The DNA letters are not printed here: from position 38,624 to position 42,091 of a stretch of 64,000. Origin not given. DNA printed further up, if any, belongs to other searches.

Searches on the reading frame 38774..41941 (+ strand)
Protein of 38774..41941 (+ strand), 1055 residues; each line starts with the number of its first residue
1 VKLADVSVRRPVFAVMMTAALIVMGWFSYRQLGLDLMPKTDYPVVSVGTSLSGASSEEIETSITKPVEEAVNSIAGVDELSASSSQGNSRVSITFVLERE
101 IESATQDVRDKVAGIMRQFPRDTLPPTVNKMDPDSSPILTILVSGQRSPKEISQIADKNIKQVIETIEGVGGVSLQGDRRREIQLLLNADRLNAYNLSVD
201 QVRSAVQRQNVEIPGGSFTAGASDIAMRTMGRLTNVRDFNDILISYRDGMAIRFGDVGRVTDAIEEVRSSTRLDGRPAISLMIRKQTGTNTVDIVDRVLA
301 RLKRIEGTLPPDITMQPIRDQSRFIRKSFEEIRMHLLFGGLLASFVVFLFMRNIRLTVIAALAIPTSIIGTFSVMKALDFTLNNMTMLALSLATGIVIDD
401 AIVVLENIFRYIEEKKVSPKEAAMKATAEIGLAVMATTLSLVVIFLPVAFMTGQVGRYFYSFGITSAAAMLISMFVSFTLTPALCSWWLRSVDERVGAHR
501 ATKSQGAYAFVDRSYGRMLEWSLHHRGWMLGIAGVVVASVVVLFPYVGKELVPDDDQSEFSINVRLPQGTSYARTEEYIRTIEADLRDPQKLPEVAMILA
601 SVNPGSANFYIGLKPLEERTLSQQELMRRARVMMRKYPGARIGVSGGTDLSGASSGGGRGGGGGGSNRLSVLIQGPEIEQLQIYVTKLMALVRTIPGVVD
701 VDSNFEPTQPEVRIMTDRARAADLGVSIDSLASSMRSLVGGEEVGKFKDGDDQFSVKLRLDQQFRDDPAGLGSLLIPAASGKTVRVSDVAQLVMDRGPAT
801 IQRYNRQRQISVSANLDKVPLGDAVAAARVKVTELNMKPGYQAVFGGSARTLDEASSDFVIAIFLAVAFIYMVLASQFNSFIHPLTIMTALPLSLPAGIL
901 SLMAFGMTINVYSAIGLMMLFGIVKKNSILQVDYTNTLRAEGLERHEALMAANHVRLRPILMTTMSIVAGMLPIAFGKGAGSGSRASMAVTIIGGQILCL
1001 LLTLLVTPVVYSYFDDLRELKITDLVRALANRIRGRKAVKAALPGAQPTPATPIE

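Call 6: search_protein_families(library=pfam, proteins=[window:38774-41941:+], max_evalue=0.001)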
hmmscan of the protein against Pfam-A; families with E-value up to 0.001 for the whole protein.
window:38774-41941:+ (1055 aa): 2 families
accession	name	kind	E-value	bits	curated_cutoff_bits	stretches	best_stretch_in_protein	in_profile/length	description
PF00873.25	ACR_tran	-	4.1e-275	915.8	28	1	4-1014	2-1020/1021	AcrB/AcrD/AcrF family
PF03176.21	MMPL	-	1.9e-08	34.1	20.5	1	347-491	170-305/333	MMPL family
